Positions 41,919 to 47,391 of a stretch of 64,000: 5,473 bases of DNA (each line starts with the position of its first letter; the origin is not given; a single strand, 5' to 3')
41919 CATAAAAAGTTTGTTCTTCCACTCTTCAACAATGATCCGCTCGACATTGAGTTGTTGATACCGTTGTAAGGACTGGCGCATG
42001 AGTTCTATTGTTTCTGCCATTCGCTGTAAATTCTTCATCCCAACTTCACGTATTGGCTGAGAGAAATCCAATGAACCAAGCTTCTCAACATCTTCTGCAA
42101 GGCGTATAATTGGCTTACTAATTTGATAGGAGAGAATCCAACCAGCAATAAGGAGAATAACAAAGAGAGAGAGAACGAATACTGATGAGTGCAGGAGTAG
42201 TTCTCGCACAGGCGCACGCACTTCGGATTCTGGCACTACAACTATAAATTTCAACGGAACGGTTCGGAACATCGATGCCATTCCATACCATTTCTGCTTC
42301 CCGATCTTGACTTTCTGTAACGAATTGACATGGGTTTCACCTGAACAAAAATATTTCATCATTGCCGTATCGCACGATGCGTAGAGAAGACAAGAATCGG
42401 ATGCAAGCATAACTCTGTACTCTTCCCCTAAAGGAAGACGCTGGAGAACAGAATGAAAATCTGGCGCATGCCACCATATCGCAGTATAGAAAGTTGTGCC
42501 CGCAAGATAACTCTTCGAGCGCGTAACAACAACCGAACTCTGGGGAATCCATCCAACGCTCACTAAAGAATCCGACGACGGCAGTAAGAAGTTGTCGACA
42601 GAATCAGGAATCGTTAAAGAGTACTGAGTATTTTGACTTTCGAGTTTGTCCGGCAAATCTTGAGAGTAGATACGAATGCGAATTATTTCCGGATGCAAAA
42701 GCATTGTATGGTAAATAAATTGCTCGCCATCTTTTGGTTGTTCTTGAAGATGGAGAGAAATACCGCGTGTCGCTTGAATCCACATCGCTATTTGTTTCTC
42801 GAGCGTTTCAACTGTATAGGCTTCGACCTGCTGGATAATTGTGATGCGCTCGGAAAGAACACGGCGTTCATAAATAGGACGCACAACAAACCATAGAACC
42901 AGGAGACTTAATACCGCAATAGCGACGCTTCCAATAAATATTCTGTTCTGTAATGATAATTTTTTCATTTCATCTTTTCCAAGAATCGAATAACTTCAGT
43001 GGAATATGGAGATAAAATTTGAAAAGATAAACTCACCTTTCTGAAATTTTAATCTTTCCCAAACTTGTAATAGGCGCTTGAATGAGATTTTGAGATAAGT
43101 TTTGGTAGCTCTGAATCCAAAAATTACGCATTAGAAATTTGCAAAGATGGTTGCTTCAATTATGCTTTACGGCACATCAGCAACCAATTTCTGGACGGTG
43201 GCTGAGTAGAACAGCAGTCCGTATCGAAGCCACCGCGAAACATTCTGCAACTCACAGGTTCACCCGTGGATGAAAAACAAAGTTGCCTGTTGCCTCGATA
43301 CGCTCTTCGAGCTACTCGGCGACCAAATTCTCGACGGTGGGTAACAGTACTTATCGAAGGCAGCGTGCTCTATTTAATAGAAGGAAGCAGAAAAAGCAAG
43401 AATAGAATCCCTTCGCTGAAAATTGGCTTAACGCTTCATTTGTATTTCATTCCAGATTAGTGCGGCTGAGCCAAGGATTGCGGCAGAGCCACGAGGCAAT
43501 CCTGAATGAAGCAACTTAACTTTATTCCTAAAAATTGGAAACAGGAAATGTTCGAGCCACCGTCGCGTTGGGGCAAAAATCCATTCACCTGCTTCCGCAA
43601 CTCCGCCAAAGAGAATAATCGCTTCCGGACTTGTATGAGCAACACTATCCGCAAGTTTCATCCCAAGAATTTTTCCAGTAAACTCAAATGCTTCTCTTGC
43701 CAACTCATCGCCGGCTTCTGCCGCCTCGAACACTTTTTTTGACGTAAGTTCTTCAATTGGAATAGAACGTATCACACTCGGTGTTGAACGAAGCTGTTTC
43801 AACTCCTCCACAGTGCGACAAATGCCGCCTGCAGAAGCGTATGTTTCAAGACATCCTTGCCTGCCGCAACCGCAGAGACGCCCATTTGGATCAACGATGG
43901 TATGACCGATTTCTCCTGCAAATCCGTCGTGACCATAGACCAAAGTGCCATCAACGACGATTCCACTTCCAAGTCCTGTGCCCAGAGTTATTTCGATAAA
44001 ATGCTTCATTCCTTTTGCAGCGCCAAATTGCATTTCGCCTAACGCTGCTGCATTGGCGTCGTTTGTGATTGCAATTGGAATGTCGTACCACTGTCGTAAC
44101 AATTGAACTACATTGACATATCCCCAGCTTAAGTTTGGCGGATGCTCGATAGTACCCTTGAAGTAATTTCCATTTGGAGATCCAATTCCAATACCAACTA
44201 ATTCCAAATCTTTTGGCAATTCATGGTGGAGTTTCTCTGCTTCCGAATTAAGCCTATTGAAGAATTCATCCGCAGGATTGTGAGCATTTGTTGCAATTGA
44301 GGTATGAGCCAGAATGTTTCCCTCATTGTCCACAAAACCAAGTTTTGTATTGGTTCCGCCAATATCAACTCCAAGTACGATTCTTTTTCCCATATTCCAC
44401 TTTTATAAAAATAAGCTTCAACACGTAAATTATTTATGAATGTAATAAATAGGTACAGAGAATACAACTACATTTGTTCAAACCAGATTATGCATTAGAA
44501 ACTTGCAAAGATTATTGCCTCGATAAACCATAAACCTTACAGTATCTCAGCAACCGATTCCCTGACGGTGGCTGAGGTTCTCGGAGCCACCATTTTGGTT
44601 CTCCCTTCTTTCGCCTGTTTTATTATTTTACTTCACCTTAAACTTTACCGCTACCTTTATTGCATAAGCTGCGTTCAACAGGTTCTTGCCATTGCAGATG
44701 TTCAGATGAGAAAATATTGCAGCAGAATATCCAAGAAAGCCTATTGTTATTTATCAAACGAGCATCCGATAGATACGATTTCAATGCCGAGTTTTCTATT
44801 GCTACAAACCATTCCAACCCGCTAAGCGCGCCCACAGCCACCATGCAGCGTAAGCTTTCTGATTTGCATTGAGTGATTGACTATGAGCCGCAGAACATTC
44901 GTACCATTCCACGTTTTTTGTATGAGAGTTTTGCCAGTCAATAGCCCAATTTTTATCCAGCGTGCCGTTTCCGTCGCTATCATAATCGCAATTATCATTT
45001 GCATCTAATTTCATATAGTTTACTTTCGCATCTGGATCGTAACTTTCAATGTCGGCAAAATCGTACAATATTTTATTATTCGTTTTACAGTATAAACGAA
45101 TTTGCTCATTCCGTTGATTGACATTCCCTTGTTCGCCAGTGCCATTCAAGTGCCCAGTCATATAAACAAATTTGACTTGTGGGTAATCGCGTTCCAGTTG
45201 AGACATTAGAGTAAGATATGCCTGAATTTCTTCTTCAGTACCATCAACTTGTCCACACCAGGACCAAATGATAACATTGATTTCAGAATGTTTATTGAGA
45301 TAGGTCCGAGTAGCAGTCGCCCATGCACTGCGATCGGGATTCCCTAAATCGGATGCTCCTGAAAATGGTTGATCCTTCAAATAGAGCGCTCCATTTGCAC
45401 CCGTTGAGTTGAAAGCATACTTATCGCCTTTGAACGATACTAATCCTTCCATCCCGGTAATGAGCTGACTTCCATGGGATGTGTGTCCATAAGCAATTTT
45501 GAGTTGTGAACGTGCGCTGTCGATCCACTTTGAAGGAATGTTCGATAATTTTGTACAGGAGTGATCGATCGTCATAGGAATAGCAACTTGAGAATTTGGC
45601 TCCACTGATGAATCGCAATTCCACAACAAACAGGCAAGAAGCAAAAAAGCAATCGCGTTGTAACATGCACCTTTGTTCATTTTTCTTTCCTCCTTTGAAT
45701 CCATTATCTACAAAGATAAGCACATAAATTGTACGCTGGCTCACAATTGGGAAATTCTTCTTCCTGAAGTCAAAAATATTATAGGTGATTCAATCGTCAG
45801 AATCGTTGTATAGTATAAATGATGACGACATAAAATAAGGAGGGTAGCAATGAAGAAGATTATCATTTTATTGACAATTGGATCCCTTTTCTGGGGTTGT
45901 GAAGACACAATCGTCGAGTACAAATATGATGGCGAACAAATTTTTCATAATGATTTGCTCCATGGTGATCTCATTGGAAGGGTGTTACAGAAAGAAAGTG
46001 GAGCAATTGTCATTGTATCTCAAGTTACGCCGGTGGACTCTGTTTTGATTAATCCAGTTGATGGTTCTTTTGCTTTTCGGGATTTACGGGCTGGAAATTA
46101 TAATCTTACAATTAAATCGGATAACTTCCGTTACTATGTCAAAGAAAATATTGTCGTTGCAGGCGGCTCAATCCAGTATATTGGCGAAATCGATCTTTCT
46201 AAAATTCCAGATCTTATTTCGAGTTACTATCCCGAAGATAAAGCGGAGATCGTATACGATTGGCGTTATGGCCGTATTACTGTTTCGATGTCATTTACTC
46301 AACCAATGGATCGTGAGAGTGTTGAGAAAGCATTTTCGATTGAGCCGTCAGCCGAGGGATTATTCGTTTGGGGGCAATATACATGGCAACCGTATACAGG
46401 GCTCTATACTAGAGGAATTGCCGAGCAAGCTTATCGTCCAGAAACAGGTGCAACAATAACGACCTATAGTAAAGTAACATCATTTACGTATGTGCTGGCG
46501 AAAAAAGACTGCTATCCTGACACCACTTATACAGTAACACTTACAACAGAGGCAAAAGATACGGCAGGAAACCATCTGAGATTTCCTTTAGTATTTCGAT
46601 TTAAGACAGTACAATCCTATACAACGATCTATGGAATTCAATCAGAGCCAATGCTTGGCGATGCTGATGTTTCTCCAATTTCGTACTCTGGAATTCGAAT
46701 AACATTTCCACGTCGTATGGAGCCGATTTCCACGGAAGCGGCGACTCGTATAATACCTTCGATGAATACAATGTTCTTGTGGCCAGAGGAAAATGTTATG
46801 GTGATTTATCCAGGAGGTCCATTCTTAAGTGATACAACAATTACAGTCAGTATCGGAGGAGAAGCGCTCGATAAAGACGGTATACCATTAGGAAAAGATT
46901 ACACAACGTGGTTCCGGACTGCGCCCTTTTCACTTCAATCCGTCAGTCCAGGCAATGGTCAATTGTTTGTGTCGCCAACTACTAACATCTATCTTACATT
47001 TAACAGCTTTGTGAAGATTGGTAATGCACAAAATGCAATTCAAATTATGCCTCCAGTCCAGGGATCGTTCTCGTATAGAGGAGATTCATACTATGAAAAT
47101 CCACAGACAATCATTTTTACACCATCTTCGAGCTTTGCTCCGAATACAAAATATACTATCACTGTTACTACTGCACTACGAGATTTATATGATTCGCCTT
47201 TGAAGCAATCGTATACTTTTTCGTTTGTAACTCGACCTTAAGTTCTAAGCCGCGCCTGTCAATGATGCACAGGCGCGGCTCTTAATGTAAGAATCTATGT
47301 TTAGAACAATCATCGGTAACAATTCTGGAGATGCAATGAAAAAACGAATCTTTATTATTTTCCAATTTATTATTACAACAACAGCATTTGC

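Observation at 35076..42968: Sensor kinase without partner regulator, then a giant PKD-repeat protein translationally linked to an ECF sigma and a soluble ZAS anti-sigma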

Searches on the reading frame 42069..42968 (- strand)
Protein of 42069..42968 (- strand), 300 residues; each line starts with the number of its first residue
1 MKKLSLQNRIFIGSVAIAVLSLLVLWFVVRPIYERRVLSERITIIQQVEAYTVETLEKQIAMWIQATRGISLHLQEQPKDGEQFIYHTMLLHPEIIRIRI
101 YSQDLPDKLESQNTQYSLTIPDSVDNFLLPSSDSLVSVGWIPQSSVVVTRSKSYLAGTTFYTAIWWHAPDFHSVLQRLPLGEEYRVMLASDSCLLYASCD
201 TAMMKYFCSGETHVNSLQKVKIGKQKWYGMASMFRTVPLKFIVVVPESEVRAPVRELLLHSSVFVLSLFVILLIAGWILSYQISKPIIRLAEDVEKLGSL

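Call 51: find_homologous_proteins(query=window:42069-42968:-, max_evalue=0.001)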
Query window:42069-42968:-: 1508 candidates shared short words with the query, none scored E <= 0.001.

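Call 81: search_protein_families(library=pfam, alignment_id=A4, max_evalue=5)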
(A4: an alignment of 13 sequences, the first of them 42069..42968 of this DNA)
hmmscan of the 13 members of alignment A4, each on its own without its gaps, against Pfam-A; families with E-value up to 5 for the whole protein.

A. member 1, window:42069-42968:- (300 aa): 1 family
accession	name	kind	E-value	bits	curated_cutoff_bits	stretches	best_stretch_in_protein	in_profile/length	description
PF11460.13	DUF3007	-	0.14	12.8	25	1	18-61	42-81/96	Protein of unknown function (DUF3007)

B. families by the number of members that match (of 13 scanned): 14 families
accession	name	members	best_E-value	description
PF22277.2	EncFtn-like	3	0.012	EncFtn-like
PF11460.13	DUF3007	3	0.14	Protein of unknown function (DUF3007)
PF02743.24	dCache_1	1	0.0005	Cache domain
PF18910.5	DUF5665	1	0.0038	Domain of unknown function (DUF5665)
PF08223.16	PaaX_C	1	0.018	PaaX-like protein C-terminal domain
PF14017.11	DUF4233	1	0.092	Protein of unknown function (DUF4233)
PF07158.17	MatC_N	1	0.12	Dicarboxylate carrier protein MatC N-terminus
PF02285.20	COX8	1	0.13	Cytochrome oxidase c subunit VIII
PF25541.1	TBCA_PH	1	0.16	PH domain-containing proteins, TBCA domain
PF22778.2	VCPO_2nd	1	0.2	VCPO second helical-bundle domain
PF04932.20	Wzy_C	1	0.25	O-Antigen ligase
PF24375.1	DUF7531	1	0.3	Family of unknown function (DUF7531)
PF10003.15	DUF2244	1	1.2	Integral membrane protein (DUF2244)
PF19744.4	DUF6232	1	1.6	Family of unknown function (DUF6232)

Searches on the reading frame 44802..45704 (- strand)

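Call 48: search_protein_families(library=pfam, proteins=[window:44802-45704:-], max_evalue=0.001)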
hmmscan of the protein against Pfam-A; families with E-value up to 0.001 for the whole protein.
window:44802-45704:- (300 aa): 1 family
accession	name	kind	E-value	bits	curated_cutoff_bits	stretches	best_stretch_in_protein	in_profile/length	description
PF16525.10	MHB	-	0.00025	21.6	27.4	0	128-173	15-61/77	Haemophore, haem-binding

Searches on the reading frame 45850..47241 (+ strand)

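Call 48: search_protein_families(library=pfam, proteins=[window:45850-47241:+], max_evalue=0.001)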
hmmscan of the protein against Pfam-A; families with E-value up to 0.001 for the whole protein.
window:45850-47241:+ (463 aa): 3 families
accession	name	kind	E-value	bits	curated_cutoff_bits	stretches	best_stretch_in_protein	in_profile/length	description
PF13205.12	Big_5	-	4.2e-32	111.4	23.6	2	357-461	2-105/105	Bacterial Ig-like domain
PF09430.16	EMC7_beta-sandw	-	5.5e-05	23.8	26.6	0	69-95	26-52/122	ER membrane protein complex subunit 7, beta-sandwich domain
PF13620.12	CarboxypepD_reg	-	0.00017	22.3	32.3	1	63-108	29-74/82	Carboxypeptidase regulatory-like domain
